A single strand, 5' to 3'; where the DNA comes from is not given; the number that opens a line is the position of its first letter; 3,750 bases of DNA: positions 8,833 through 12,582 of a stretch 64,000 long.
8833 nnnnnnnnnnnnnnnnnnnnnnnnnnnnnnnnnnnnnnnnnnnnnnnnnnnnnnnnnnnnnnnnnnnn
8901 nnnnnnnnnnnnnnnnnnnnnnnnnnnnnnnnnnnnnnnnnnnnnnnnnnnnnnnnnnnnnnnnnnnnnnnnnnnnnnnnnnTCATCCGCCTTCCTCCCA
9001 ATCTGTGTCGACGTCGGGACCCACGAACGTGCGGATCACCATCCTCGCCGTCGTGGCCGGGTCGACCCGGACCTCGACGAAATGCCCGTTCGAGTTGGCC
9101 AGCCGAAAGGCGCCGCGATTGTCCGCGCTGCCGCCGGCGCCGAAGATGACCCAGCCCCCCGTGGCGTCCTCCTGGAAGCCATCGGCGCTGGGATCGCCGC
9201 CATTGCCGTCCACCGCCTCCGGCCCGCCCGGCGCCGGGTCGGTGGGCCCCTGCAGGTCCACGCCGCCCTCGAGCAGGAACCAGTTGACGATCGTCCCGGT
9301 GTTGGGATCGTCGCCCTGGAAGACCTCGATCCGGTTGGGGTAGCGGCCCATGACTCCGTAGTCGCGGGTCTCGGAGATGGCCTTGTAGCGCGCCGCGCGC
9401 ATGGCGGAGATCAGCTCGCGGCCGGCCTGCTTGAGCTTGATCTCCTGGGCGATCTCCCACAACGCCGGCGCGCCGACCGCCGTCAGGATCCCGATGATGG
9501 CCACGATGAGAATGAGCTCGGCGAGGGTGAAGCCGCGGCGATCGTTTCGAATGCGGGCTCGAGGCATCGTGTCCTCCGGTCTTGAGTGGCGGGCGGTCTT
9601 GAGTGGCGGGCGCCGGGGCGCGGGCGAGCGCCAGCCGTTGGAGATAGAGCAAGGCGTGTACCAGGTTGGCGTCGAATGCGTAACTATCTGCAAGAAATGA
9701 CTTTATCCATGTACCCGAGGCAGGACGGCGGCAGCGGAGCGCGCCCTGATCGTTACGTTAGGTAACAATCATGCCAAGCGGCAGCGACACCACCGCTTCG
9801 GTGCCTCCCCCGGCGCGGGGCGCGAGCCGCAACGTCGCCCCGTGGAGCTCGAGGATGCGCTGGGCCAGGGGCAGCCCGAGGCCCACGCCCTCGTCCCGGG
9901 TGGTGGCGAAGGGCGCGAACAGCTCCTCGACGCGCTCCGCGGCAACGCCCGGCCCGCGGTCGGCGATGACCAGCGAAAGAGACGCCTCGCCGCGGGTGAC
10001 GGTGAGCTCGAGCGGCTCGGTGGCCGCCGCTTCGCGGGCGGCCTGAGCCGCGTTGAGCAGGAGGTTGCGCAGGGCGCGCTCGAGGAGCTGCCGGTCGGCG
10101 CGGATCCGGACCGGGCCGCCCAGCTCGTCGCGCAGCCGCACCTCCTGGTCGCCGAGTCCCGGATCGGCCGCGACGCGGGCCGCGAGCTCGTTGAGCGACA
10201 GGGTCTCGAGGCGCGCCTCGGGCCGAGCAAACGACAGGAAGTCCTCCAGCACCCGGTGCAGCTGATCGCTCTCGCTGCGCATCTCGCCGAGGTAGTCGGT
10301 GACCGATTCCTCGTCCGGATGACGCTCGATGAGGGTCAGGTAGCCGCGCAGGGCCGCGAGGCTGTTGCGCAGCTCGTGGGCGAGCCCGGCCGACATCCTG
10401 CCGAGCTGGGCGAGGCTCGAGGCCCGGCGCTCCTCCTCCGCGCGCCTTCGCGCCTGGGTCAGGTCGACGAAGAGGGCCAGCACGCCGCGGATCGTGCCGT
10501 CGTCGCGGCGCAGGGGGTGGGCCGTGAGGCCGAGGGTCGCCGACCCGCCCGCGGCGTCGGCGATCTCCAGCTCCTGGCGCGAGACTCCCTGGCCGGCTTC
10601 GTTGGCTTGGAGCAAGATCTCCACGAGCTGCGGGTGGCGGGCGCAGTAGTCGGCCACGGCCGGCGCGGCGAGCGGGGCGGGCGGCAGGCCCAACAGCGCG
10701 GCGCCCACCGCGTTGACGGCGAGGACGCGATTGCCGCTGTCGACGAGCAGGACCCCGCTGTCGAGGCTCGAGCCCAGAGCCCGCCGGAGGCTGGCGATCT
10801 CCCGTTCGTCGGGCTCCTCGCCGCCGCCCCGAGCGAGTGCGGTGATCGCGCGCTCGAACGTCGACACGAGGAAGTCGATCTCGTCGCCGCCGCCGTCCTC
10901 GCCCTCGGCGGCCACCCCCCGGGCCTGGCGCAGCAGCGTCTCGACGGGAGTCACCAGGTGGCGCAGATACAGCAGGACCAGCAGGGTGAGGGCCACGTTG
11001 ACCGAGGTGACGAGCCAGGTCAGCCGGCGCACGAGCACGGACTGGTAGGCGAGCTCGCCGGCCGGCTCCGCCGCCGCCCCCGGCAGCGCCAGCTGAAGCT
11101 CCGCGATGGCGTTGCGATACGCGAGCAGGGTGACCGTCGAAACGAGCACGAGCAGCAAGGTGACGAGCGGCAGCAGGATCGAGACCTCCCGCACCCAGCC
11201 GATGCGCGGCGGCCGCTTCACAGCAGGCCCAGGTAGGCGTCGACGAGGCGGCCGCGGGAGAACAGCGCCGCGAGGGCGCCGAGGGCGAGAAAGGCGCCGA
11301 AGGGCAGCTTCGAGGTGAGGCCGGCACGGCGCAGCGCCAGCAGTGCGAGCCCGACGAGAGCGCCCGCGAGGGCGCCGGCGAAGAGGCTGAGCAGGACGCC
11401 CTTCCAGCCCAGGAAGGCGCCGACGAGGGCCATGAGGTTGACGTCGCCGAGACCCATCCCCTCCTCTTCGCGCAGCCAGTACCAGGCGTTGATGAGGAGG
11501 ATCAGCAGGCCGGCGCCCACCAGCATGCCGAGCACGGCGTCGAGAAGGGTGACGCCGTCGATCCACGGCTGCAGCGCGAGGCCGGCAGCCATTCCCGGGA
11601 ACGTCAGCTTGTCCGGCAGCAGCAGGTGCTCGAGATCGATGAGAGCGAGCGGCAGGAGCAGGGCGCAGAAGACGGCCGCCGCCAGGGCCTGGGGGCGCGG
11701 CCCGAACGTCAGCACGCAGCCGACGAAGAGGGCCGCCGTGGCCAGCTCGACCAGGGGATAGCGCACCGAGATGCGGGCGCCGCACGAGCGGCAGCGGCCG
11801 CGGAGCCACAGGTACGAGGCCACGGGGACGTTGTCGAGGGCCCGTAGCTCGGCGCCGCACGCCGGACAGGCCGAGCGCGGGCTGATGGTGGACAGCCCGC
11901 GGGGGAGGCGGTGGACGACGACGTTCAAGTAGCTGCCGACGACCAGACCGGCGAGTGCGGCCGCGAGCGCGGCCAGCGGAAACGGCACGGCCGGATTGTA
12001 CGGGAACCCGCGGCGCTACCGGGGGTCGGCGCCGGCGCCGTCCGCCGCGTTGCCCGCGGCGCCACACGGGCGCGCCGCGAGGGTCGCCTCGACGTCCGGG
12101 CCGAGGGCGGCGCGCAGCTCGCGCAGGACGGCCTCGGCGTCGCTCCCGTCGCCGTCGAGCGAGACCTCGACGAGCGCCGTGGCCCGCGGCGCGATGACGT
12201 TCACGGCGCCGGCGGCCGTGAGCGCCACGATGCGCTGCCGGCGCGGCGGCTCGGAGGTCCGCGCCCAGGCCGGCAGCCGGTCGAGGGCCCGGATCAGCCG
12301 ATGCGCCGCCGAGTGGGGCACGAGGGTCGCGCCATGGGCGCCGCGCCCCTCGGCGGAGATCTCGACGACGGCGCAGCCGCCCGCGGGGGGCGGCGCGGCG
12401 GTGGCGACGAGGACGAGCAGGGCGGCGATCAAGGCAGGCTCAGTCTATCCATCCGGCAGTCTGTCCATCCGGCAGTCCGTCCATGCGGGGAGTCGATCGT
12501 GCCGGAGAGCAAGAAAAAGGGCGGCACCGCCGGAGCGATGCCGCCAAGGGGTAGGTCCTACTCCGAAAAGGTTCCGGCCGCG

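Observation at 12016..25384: pilA-adjacent island of periplasmic-type glycosylation/modification genes with no obvious described counterpart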

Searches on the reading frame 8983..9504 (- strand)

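Call 9: search_protein_families(library=pfam, proteins=[window:8983-9504:-], max_evalue=0.001)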
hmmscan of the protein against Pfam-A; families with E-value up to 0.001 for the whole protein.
window:8983-9504:- (173 aa): 1 family
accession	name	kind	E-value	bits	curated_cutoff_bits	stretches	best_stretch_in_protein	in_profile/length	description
PF12019.13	GspH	-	0.00067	20.6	21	0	28-149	2-106/108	Type II transport protein GspH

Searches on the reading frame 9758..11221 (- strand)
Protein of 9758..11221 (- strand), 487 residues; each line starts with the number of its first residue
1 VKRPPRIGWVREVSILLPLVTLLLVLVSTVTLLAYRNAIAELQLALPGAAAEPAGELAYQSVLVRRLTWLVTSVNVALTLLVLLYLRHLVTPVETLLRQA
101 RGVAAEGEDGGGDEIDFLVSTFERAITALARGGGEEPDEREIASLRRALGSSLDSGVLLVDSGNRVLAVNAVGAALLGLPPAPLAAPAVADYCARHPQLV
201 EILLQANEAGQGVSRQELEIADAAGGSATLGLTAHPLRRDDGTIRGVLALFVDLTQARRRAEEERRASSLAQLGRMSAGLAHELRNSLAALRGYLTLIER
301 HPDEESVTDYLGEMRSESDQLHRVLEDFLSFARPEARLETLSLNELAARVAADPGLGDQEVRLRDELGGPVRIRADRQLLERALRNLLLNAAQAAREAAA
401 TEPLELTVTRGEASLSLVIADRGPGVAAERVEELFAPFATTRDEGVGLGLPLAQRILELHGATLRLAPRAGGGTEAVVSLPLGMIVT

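Call 9: search_protein_families(library=pfam, proteins=[window:9758-11221:-], max_evalue=0.001)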
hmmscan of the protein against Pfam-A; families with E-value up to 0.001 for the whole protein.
window:9758-11221:- (487 aa): 5 families
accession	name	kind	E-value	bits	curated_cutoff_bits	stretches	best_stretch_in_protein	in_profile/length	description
PF02518.31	HATPase_c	-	1.1e-19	71.4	26.4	1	376-482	2-109/111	Histidine kinase-, DNA gyrase B-, and HSP90-like ATPase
PF00512.31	HisKA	-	6.6e-15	55.3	26.9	1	273-336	2-65/66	His Kinase A (phospho-acceptor) domain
PF08448.16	PAS_4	-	2.8e-09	37.6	23.1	1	152-259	3-110/110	PAS fold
PF00989.32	PAS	-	1.8e-06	28.4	22.6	1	146-252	3-111/113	PAS fold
PF13581.12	HATPase_c_2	-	1.7e-05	25.2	27.4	1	380-456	32-108/127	Histidine kinase-like ATPase domain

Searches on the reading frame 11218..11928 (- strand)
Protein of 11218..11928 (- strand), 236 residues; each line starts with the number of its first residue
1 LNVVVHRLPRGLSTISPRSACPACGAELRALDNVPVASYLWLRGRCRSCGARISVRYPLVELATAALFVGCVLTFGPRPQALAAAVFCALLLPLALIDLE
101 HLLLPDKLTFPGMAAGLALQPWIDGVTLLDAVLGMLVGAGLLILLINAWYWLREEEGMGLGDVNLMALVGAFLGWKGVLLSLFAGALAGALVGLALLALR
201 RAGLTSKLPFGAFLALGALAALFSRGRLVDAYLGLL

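Call 9: search_protein_families(library=pfam, proteins=[window:11218-11928:-], max_evalue=0.001)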
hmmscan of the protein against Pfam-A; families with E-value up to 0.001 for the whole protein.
window:11218-11928:- (236 aa): 2 families
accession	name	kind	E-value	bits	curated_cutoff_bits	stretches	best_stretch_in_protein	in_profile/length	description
PF06750.18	A24_N_bact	-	2.5e-29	101.6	23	1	1-75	10-84/84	Bacterial Peptidase A24 N-terminal domain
PF01478.23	Peptidase_A24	-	1.2e-19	71.2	26.5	1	86-194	2-104/104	Type IV leader peptidase family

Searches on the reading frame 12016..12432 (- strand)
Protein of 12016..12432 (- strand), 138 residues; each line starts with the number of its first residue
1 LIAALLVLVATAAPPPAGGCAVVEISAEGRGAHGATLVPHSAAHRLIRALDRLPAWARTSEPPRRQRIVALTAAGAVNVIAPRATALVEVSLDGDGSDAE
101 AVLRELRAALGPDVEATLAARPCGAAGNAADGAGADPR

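Call 5: search_protein_families(library=pfam, proteins=[window:12016-12432:-], max_evalue=0.01)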
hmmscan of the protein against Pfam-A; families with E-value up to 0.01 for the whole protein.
window:12016-12432:- (138 aa): 1 family
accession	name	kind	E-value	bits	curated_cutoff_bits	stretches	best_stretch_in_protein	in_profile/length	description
PF07687.19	M20_dimer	-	0.00017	22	21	1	21-111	7-100/107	Peptidase dimerisation domain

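Call 6: search_protein_families(library=ncbifam, proteins=[window:12016-12432:-], max_evalue=0.01)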
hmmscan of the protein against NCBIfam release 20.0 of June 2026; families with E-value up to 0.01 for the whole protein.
window:12016-12432:- (138 aa): 1 family
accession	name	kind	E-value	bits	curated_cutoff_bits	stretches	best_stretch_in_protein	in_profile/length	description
NF005913.0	PRK07906.1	subfamily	0.0062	15.2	382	0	70-120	299-347/442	hypothetical protein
